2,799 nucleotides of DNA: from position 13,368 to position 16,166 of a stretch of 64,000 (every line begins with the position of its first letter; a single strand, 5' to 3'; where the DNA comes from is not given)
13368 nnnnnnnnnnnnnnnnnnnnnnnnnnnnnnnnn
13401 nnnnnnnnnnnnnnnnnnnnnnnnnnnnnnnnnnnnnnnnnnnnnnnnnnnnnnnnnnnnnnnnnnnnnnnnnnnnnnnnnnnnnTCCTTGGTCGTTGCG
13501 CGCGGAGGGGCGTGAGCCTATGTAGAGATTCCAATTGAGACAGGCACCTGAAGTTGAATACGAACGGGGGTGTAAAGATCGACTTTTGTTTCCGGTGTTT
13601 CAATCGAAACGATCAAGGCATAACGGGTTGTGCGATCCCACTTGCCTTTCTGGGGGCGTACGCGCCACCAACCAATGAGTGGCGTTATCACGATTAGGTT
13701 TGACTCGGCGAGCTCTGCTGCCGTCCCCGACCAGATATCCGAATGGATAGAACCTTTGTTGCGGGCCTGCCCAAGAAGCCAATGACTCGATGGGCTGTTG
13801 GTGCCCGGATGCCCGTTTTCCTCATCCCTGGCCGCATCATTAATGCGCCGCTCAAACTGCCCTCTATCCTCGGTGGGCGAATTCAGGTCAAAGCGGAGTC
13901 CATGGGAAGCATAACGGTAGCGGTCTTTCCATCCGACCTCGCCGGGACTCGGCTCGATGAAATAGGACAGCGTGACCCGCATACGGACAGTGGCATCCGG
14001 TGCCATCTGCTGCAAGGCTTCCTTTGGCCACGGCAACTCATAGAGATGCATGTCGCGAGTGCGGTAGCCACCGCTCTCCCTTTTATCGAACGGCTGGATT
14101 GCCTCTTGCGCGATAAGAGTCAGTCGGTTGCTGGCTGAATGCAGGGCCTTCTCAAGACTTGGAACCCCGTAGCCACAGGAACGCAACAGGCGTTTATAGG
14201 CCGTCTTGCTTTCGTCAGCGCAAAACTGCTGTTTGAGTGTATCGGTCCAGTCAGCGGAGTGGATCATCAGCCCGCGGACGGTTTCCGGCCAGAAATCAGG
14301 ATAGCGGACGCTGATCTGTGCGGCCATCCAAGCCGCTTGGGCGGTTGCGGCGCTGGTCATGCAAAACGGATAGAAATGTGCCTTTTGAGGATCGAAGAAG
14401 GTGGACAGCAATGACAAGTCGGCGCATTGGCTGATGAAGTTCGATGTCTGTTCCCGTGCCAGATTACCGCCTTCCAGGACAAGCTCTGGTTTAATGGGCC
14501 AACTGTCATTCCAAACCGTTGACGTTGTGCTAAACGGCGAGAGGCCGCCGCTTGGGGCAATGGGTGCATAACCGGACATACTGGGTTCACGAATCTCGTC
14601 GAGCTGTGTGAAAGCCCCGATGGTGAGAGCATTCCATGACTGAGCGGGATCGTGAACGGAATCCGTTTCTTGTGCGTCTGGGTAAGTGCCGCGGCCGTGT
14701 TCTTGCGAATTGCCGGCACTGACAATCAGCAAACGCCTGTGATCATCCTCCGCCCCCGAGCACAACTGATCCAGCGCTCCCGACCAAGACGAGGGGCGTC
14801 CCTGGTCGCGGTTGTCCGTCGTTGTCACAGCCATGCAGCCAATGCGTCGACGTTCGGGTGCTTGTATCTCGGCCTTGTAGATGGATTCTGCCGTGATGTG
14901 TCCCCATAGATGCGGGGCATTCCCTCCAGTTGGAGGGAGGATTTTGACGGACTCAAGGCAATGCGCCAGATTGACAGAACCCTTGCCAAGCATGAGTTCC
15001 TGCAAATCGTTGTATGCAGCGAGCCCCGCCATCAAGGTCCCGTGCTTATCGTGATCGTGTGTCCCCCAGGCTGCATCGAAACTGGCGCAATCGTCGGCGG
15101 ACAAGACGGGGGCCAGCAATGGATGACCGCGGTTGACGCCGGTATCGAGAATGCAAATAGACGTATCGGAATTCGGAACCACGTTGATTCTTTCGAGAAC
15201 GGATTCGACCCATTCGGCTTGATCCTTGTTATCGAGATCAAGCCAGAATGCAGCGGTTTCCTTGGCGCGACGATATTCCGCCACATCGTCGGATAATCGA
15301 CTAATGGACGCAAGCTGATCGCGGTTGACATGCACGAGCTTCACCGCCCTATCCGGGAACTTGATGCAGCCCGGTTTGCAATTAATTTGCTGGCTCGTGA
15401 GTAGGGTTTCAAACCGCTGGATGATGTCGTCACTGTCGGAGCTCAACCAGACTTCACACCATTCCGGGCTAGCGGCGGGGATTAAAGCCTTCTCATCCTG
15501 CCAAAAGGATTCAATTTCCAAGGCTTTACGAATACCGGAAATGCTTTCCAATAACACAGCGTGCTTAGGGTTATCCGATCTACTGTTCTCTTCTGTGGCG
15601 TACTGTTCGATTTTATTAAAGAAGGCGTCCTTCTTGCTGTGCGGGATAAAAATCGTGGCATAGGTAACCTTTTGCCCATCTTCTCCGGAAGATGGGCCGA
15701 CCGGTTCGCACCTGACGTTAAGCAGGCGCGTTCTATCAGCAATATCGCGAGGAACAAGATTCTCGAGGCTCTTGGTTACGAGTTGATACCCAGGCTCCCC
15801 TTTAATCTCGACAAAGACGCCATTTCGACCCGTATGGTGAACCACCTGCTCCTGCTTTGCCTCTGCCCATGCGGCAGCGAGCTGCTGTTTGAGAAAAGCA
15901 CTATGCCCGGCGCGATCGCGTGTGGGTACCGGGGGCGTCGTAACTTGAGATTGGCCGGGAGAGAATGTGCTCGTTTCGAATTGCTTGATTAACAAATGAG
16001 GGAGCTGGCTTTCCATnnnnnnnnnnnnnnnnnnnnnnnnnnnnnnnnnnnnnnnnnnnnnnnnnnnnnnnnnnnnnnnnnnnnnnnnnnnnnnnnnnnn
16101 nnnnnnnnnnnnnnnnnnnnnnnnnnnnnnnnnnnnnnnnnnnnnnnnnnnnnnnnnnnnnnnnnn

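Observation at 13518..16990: AAA ATPase + large S8 subtilase pair (ietAS-like) co-oriented with a Type III R-M system in an AT-richer island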

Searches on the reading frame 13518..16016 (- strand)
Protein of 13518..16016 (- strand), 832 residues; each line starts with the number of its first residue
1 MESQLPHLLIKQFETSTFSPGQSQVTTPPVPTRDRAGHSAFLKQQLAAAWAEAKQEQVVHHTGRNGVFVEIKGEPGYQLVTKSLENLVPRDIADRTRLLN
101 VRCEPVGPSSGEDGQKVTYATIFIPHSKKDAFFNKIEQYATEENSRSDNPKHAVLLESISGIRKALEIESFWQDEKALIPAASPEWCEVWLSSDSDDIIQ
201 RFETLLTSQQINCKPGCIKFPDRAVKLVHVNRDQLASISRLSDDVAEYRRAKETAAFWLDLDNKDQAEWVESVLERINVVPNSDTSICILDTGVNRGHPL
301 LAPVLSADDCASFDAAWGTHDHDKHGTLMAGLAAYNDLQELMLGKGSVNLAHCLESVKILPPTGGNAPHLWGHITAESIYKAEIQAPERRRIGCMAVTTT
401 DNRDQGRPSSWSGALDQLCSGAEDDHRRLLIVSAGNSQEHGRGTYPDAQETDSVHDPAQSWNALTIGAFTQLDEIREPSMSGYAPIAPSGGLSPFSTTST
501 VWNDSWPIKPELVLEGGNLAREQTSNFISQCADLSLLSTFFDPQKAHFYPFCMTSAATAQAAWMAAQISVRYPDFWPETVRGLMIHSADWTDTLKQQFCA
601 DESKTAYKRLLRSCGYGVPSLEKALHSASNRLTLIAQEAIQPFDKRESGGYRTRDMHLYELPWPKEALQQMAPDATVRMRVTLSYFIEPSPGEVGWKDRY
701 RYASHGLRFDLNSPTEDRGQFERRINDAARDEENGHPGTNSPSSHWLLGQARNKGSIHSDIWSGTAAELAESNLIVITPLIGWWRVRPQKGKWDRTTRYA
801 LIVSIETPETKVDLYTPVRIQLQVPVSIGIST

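Call 6: search_protein_families(library=padloc, proteins=[window:13518-16016:-], max_evalue=0.01)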
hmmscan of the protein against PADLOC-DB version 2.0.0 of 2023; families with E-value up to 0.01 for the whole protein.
window:13518-16016:- (832 aa): 7 families
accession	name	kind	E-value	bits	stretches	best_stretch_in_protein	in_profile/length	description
PDLC02198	IetS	-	1.2e-35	120.7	1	197-824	173-781/795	-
PDLC04233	IetS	-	2.7e-29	99.8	2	455-827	498-849/855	-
PDLC02197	IetS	-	1.2e-21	74.7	1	195-642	171-579/749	-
PDLC02201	IetS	-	4e-21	73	1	198-641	175-569/781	-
PDLC02199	IetS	-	3e-06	23.7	1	285-642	316-648/826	-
PDLC02200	IetS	-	4.5e-05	19.8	1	320-525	301-497/780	-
PDLC03014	subtilase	-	0.00031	18.4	1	265-482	153-308/391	-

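Call 7: search_protein_families(library=pfam, proteins=[window:13518-16016:-], max_evalue=0.01)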
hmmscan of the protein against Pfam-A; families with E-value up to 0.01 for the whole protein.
window:13518-16016:- (832 aa): 1 family
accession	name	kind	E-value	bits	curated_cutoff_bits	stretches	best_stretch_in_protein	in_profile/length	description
PF00082.27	Peptidase_S8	-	7.7e-63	212.9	21.8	1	283-617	2-288/288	Subtilase family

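Call 15: find_homologous_proteins(query=window:13518-16016:-, max_evalue=0.00001)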
Query window:13518-16016:- (832 aa): 5436 proteins with E <= 0.00001 among 8000 candidates; the best 120 are listed.
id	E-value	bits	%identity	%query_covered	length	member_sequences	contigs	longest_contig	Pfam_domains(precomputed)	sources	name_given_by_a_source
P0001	0.0e+0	1943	100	100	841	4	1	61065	PF00082.28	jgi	-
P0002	0.0e+0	1458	74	100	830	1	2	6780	PF00082.28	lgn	-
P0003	0.0e+0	1454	73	100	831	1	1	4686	PF00082.28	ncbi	-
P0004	0.0e+0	1408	75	95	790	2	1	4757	PF00082.28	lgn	-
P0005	0.0e+0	1367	69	100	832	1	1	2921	PF00082.28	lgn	-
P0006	0.0e+0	1304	65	100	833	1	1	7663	PF00082.28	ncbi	-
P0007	0.0e+0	1279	65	100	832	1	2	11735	PF00082.28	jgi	jgi:hypothetical protein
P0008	0.0e+0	1267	64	100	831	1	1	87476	PF00082.28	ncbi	-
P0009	0.0e+0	1267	64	100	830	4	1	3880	PF00082.28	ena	-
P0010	0.0e+0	1260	64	100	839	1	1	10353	PF00082.28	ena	-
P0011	0.0e+0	1258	64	100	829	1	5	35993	PF00082.28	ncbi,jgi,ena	-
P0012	0.0e+0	1257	63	100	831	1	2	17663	PF00082.28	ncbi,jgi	-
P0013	0.0e+0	1252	63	100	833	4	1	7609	PF00082.28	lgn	-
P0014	0.0e+0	1244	63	100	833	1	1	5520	PF00082.28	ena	-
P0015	0.0e+0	1240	62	100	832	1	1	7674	PF00082.28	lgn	-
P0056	0.0e+0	1121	59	100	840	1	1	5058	PF27160.1,PF00082.28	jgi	-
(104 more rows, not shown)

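Call 17: find_related_loci(query=A1, collection=genome_contigs, flank=10000)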
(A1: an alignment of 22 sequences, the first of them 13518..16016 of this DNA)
Query A1 (832 aa) in genome_contigs; peptide patterns used: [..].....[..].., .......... (x = any residue, [..] = any of these).
600 stretches matched a pattern (row limit reached: there are more); 590 encode a relative of the query (tblastn E <= 1e-3); the best 80 are kept; 80 distinct loci.
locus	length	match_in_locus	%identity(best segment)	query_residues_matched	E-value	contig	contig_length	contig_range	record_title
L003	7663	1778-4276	65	1-832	0e+0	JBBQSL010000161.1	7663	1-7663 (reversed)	MAG: Kiritimatiellales bacterium isolate Co_metawrap_1747 Cmw_1747_k141_14849353_length_7663_cov_9.9952, whole genome sh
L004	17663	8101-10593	63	1-830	0e+0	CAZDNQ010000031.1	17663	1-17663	MAG TPA_asm: uncultured Victivallis sp. isolate SRP089250_co1_121 genome assembly, contig: NODE_5317_length_17663_cov_4.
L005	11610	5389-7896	63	1-832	0e+0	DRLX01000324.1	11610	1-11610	MAG TPA_asm: Desulfobulbaceae bacterium isolate HyVt-474 HyVt-474_k145_382761, whole genome shotgun sequence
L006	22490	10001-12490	58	5-832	0e+0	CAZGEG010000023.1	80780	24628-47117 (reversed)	MAG TPA_asm: uncultured Geobacter sp. isolate SRP302447_co2_789 genome assembly, contig: NODE_967_length_80780_cov_234.6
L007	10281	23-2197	63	113-832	0e+0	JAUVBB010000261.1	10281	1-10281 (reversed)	MAG: Deltaproteobacteria bacterium isolate CSMAG_234 CSMAG_234_k127_8775470_length_10281_cov_26.0000, whole genome shotg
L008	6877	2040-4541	53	1-828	0e+0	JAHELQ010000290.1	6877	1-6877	MAG: Candidatus Aminicenantes bacterium isolate Ww63 NODE_30650_length_6877_cov_2.779307, whole genome shotgun sequence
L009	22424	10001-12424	55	28-832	0e+0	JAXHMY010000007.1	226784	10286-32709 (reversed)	MAG: Spirochaetia bacterium isolate Salar_de_Ascotan_soil_MAG_ASO69 contig_10018_polypolish, whole genome shotgun sequen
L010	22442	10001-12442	55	33-832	0e+0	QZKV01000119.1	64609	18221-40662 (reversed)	MAG: Desulfobacteraceae bacterium isolate SURF_4 Ga0104751_1000533, whole genome shotgun sequence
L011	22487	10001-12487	60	2-825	0e+0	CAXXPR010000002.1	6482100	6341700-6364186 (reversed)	MAG: Desulfatiglandales bacterium isolate a8f5a47d-4dac-4919-b032-e1fff6f47f18 genome assembly, contig: contig_2, whole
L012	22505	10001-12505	59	4-832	0e+0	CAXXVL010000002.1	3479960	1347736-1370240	MAG: Smithellaceae bacterium isolate ea3e3a57-e723-42e2-b213-d72c633126af genome assembly, contig: contig_2, whole genom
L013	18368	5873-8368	53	2-830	0e+0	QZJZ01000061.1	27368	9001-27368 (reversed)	MAG: Candidatus Auribacter fodinae isolate SURF_26 Ga0104751_1002624, whole genome shotgun sequence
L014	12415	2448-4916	52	4-830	0e+0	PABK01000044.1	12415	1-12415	MAG: Halioglobus sp. isolate NAT121 MHASMcontig_983999, whole genome shotgun sequence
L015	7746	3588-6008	53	30-828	0e+0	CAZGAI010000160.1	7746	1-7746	MAG TPA_asm: uncultured Victivallales bacterium isolate binchicken_co181_30 genome assembly, contig: NODE_20096_length_7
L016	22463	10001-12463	51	7-832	0e+0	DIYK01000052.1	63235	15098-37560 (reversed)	MAG TPA_asm: Verrucomicrobia bacterium UBA6056 UBA6056_contig_324, whole genome shotgun sequence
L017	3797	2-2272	53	69-830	0e+0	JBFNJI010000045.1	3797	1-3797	MAG: Candidatus Thiodiazotropha sp. isolate ctebehawaiim21_SYM1 c_000000000950, whole genome shotgun sequence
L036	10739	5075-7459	49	28-824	0e+0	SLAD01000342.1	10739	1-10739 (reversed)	MAG: Kiritimatiellae bacterium isolate CSSed162cmB_382 CSSed16-2cmB-22500, whole genome shotgun sequence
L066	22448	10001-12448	41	8-832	0e+0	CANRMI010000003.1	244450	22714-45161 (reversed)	MAG: uncultured Lachnospiraceae bacterium isolate Lapin-030__bin63 genome assembly, contig: Lapin-030__NODE_25_length_24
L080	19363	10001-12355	42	31-817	0e+0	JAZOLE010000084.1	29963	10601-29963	MAG: Eubacteriales bacterium isolate T1900045656_YK20190350.MAGScoT_cleanbin_000022 SGB_8240_k141_889446, whole genome s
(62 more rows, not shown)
